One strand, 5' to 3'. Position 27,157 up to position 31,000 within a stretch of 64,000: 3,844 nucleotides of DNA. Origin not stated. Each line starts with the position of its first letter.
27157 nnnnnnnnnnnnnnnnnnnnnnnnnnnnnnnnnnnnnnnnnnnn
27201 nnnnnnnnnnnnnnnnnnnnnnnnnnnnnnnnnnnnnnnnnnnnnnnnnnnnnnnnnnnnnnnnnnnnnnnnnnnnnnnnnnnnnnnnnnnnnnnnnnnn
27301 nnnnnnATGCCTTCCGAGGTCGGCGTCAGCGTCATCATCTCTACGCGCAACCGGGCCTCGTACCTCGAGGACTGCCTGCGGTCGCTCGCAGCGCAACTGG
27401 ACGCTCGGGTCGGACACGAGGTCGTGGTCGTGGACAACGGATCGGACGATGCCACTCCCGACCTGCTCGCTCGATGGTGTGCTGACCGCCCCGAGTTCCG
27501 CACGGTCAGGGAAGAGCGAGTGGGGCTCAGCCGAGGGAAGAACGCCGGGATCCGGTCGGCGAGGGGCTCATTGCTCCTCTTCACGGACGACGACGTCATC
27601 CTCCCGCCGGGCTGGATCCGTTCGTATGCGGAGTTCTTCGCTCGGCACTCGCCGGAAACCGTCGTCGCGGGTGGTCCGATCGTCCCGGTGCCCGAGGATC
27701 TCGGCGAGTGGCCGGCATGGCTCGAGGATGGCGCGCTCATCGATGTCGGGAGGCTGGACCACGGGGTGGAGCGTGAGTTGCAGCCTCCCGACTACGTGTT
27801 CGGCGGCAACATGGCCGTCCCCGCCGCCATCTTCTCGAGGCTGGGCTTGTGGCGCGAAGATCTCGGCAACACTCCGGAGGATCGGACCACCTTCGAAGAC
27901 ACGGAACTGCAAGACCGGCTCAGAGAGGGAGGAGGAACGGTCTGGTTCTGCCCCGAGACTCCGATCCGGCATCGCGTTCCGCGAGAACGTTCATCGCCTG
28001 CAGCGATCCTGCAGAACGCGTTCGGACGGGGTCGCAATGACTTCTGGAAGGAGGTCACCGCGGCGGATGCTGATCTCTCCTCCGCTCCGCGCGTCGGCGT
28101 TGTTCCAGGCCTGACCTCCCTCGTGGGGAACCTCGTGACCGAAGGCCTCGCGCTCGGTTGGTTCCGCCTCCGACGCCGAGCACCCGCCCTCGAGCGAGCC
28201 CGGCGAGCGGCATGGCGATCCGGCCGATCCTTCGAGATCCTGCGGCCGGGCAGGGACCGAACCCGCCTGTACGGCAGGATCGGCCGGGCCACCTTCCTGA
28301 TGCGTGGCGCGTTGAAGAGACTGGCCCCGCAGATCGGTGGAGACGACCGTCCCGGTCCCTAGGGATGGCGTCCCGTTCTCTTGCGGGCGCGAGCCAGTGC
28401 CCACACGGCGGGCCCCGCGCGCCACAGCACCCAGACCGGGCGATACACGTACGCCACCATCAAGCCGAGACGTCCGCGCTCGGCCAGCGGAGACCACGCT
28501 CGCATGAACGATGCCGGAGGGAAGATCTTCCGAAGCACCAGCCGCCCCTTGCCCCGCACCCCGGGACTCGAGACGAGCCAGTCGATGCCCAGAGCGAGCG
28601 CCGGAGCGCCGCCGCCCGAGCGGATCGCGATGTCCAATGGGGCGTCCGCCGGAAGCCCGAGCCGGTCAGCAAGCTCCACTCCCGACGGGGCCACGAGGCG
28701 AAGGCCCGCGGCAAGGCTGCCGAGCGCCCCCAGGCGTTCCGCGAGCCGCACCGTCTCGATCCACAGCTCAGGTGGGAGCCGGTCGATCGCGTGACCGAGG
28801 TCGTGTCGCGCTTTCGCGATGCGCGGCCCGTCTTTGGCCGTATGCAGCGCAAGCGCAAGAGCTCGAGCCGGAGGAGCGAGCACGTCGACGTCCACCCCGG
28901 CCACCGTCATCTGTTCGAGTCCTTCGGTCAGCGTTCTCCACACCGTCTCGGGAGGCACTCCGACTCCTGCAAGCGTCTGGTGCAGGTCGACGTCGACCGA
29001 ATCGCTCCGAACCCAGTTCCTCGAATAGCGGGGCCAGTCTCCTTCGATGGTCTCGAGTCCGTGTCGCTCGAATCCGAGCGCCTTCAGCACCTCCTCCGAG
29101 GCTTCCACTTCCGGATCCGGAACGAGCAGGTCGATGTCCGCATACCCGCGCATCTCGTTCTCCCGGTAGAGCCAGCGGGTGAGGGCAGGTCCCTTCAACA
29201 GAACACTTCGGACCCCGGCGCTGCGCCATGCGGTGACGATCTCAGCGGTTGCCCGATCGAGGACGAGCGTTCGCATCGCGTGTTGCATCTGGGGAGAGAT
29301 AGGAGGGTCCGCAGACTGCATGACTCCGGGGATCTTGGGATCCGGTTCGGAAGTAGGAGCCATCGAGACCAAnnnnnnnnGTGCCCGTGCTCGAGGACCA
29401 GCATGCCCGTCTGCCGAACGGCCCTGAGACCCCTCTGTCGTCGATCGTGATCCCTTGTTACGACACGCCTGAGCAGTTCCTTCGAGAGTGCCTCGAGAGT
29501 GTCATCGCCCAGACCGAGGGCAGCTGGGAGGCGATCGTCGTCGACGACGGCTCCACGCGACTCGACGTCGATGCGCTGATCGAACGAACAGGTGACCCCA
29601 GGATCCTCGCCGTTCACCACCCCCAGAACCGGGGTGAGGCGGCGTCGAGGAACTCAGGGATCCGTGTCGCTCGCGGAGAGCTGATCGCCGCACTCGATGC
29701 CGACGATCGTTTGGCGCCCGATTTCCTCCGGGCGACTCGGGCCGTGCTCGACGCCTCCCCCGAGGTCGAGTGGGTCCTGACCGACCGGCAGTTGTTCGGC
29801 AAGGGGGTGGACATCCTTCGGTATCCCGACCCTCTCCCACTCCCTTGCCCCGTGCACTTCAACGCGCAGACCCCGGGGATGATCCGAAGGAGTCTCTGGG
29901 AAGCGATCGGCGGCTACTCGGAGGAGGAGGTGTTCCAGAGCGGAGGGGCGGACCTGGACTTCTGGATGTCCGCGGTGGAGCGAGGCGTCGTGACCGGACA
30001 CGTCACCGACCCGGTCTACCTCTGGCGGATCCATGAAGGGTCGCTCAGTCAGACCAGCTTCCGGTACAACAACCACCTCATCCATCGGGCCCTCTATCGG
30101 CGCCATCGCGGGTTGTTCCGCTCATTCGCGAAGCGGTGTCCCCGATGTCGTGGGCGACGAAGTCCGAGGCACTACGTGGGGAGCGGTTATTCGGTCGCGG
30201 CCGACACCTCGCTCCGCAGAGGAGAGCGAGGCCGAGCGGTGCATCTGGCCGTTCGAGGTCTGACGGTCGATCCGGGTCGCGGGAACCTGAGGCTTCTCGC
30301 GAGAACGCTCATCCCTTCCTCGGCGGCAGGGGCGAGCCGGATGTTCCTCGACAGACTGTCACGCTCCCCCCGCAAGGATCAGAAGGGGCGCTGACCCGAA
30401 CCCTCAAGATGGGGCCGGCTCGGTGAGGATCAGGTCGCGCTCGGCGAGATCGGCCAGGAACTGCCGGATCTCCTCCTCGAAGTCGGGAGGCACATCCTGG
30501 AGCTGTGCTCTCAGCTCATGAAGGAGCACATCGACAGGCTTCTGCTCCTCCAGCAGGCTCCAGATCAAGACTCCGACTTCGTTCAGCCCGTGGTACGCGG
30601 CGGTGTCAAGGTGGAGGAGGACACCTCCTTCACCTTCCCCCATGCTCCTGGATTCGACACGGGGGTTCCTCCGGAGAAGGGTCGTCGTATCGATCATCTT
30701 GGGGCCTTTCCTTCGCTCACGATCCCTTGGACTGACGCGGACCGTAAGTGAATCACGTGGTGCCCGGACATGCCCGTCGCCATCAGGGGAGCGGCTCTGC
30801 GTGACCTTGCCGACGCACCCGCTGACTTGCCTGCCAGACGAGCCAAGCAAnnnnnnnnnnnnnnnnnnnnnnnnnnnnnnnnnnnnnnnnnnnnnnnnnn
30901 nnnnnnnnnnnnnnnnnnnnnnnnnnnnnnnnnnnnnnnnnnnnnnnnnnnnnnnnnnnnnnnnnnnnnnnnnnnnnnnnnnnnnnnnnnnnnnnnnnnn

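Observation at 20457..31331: Dispersed lasso-peptide (RiPP) gene set embedded in an exopolysaccharide locus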

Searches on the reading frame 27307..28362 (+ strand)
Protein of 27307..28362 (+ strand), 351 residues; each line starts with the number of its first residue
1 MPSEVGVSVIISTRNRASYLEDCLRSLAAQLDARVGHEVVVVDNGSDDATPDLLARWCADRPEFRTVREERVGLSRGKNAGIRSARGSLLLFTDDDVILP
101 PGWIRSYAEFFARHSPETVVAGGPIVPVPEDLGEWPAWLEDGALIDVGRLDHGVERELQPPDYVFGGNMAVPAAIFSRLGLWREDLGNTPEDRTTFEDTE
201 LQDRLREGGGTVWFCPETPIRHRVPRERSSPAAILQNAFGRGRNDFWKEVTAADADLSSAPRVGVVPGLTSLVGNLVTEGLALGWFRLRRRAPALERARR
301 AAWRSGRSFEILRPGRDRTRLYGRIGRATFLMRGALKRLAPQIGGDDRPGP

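Call 5: search_protein_families(library=pfam, proteins=[window:27307-28362:+], max_evalue=0.01)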
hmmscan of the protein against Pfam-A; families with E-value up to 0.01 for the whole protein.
window:27307-28362:+ (351 aa): 4 families
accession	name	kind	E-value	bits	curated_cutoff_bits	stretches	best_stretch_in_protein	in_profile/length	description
PF00535.33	Glycos_transf_2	-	1.4e-25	90.6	23.3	1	8-130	1-122/168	Glycosyl transferase family 2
PF13641.12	Glyco_tranf_2_3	-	2.1e-14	54.5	27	1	7-234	3-220/230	Glycosyltransferase like family 2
PF10111.15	Glyco_tranf_2_2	-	8.6e-05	22.6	27.3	1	8-98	1-93/276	Glycosyltransferase like family 2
PF13632.12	Glyco_trans_2_3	-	0.00014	22.2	27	1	91-226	3-127/198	Glycosyl transferase family group 2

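Call 6: search_protein_families(library=ncbifam, proteins=[window:27307-28362:+], max_evalue=0.01)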
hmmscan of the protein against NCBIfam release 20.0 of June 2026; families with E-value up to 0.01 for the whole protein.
window:27307-28362:+ (351 aa): 20 families
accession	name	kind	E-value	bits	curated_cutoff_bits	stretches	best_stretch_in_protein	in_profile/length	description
NF041875.1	EPS_EpsD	equivalog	1.5e-29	103.4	370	1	7-247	1-229/325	exopolysaccharide biosynthesis glycosyltransferase EpsD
TIGR03965.1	mycofact_glyco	equivalog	1.1e-23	83.9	280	1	4-228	73-285/467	mycofactocin biosynthesis glycosyltransferase MftF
NF038302.1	EPS_HpsE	equivalog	1.2e-20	73.8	300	1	7-125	3-124/307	hormogonium polysaccharide biosynthesis glycosyltransferase HpsE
NF041394.1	GtaseAglG_Halo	equivalog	1.3e-19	70.6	440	1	7-244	3-237/304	glucosyl-dolichyl phosphate glucuronosyltransferase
NF007482.0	PRK10073.1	equivalog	2.5e-13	49.8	423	1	3-100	4-100/334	glycosyltransferase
NF038299.1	EPS_HpsN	equivalog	1.6e-12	47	425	1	7-122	3-117/317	hormogonium polysaccharide biosynthesis glycosyltransferase HpsN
TIGR04283.1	glyco_like_mftF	equivalog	5.5e-12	45.7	182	1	7-112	1-98/221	TIGR04283 family arsenosugar biosynthesis glycosyltransferase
TIGR03937.1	PgaC_IcaA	equivalog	8.3e-08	31.6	422.3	1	6-124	46-163/407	poly-beta-1,6-N-acetyl-D-glucosamine synthase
NF050050.1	ProtGlycPglI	equivalog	1.5e-06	27.8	500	1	7-100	4-97/306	GalNAc(5)-diNAcBac-PP-undecaprenol beta-1,3-glucosyltransferase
NF050819.1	PolSacchBiosHfsG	equivalog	9e-06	25.1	500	1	22-179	24-181/302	polysaccharide biosynthesis protein HfsG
NF047683.1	TeichurnBiosyTuaG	equivalog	1.1e-05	25.2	400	1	6-98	7-98/252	teichuronic acid biosynthesis protein TuaG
TIGR04242.1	nodulat_NodC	equivalog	1.6e-05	24.1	550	1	7-107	50-152/395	chitooligosaccharide synthase NodC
TIGR04440.1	glyco_TIGR04440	domain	3e-05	23.9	70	1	7-126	2-120/215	TIGR00180 family glycosyltransferase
NF047588.1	GlcsyltransPgfSStrep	equivalog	3.4e-05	23.2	500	1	7-111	3-110/308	glycosyltransferase PgfS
NF045692.1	OglycostaseCruG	equivalog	3.7e-05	22.8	600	1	7-70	43-104/386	2'-O-glycosyltransferase CruG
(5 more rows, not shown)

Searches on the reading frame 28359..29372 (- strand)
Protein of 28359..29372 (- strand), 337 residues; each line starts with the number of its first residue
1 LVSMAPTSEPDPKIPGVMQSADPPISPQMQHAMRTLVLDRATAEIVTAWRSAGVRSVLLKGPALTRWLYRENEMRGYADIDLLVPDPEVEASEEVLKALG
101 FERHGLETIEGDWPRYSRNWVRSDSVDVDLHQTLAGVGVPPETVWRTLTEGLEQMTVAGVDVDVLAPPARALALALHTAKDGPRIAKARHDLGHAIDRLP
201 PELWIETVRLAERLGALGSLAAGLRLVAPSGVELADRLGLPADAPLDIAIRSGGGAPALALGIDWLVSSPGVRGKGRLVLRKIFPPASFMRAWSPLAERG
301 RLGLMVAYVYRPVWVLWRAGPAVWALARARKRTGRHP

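Call 5: search_protein_families(library=pfam, proteins=[window:28359-29372:-], max_evalue=0.01)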
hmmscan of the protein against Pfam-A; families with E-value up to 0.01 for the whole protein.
window:28359-29372:- (337 aa): 1 family
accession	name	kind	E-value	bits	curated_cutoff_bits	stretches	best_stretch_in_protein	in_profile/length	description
PF14907.12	NTP_transf_5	-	4e-26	92.5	31.2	1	30-227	48-244/249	Uncharacterised nucleotidyltransferase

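Call 6: search_protein_families(library=ncbifam, proteins=[window:28359-29372:-], max_evalue=0.01)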
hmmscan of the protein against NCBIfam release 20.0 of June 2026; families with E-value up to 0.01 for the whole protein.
window:28359-29372:- (337 aa): 0 families

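Call 37: search_solved_structures(query=window:28359-29372:-, max_evalue=1)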
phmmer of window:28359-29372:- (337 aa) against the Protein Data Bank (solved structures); distinct sequences matched with E-value up to 1: 1.
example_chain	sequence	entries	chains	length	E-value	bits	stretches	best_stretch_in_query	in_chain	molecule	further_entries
8h2m_A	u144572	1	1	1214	0.93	12.1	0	124-214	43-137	Tape tail measure protein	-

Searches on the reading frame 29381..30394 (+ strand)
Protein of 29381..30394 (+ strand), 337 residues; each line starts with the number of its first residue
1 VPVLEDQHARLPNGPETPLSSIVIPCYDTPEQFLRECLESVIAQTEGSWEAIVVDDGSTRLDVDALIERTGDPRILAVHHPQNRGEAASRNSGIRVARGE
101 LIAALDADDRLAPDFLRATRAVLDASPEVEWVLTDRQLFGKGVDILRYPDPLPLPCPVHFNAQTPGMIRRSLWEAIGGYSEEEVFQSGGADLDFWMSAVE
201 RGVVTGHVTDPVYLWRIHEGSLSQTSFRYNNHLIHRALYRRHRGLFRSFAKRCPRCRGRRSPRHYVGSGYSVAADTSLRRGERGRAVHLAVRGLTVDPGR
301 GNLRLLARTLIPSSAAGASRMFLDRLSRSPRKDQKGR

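Call 5: search_protein_families(library=pfam, proteins=[window:29381-30394:+], max_evalue=0.01)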
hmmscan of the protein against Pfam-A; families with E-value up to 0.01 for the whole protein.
window:29381-30394:+ (337 aa): 4 families
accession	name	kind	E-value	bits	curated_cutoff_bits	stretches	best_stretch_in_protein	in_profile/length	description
PF00535.33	Glycos_transf_2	-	4.3e-27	95.5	23.3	1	21-125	1-105/168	Glycosyl transferase family 2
PF13641.12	Glyco_tranf_2_3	-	4.1e-09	37.2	27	1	21-135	4-122/230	Glycosyltransferase like family 2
PF10111.15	Glyco_tranf_2_2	-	1.5e-07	31.7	27.3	1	21-119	1-102/276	Glycosyltransferase like family 2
PF13632.12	Glyco_trans_2_3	-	2.6e-05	24.6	27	0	167-234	78-129/198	Glycosyl transferase family group 2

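Call 6: search_protein_families(library=ncbifam, proteins=[window:29381-30394:+], max_evalue=0.01)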
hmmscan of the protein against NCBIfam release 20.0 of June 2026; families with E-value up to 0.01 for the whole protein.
window:29381-30394:+ (337 aa): 18 families
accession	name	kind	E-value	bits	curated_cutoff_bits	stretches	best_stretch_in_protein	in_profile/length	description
TIGR03965.1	mycofact_glyco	equivalog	5.5e-18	65.1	280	1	13-130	69-185/467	mycofactocin biosynthesis glycosyltransferase MftF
NF007482.0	PRK10073.1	equivalog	6.1e-18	64.9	423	1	17-115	5-102/334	glycosyltransferase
NF047683.1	TeichurnBiosyTuaG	equivalog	8.4e-17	61.6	400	1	17-116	5-104/252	teichuronic acid biosynthesis protein TuaG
NF041875.1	EPS_EpsD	equivalog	1.1e-16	61.1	370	1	21-121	2-102/325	exopolysaccharide biosynthesis glycosyltransferase EpsD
NF053739.1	GlytfEpsEBac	equivalog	5.2e-15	55.1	450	1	20-230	3-217/265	glycosyltransferase EpsE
NF007453.0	PRK10018.1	equivalog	2.7e-13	50.2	382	1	16-116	4-104/280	colanic acid biosynthesis glycosyltransferase WcaA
TIGR04242.1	nodulat_NodC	equivalog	6.5e-13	48.4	550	1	15-118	45-151/395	chitooligosaccharide synthase NodC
TIGR03937.1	PgaC_IcaA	equivalog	8.6e-13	48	422.3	1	9-116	36-143/407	poly-beta-1,6-N-acetyl-D-glucosamine synthase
TIGR04017.1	WcaA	equivalog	1e-12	48.3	495.75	1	17-116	4-103/279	colanic acid biosynthesis glycosyltransferase WcaA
NF038299.1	EPS_HpsN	equivalog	4.4e-10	39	425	1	20-132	3-115/317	hormogonium polysaccharide biosynthesis glycosyltransferase HpsN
TIGR04283.1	glyco_like_mftF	equivalog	5.6e-10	39.2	182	1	21-135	2-108/221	TIGR04283 family arsenosugar biosynthesis glycosyltransferase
NF041394.1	GtaseAglG_Halo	equivalog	8.4e-10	38.4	440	1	22-116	5-100/304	glucosyl-dolichyl phosphate glucuronosyltransferase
NF038302.1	EPS_HpsE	equivalog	8.4e-07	28.2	300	1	21-125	4-113/307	hormogonium polysaccharide biosynthesis glycosyltransferase HpsE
NF007986.1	PRK10714.1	equivalog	9.1e-07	28.2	529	1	21-134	9-124/316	undecaprenyl-phosphate 4-deoxy-4-formamido-L-arabinose transferase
NF050050.1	ProtGlycPglI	equivalog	2.8e-06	26.9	500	1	18-116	2-101/306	GalNAc(5)-diNAcBac-PP-undecaprenol beta-1,3-glucosyltransferase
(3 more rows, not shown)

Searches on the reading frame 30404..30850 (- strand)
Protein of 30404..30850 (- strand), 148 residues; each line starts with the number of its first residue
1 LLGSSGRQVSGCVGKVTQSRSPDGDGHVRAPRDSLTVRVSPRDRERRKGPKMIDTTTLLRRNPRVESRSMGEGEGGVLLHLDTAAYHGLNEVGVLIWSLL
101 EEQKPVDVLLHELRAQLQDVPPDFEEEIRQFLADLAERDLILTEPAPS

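Call 7: search_protein_families(library=pfam, proteins=[window:30404-30850:-], max_evalue=0.01)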
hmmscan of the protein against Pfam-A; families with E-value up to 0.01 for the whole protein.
window:30404-30850:- (148 aa): 1 family
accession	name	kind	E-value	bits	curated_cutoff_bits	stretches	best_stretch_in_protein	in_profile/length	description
PF05402.18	PqqD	-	3.6e-13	50.1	23.4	1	77-141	3-67/67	Coenzyme PQQ synthesis protein D (PqqD)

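Call 8: search_protein_families(library=ncbifam, proteins=[window:30404-30850:-], max_evalue=0.01)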
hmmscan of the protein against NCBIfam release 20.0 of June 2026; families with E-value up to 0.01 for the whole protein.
window:30404-30850:- (148 aa): 5 families
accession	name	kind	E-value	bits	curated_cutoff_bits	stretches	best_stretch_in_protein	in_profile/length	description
TIGR04248.1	SCM_PqqD_rel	equivalog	1.1e-10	41.6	100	1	77-140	17-80/84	SynChlorMet cassette protein ScmD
NF033536.1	lasso_PqqD_Bac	exception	2e-07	31.1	80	1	76-141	21-86/88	lasso peptide biosynthesis PqqD family chaperone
NF033530.1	lasso_PqqD_Strm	exception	6.9e-05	23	70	1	74-140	11-77/78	lasso peptide biosynthesis PqqD family chaperone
TIGR04353.1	PqqD_rel_X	equivalog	0.00026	21.9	35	1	74-141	3-73/74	HPr-rel-A system PqqD family peptide chaperone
TIGR03859.1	PQQ_PqqD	equivalog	0.0011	18.8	46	1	88-141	28-80/81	pyrroloquinoline quinone biosynthesis peptide chaperone PqqD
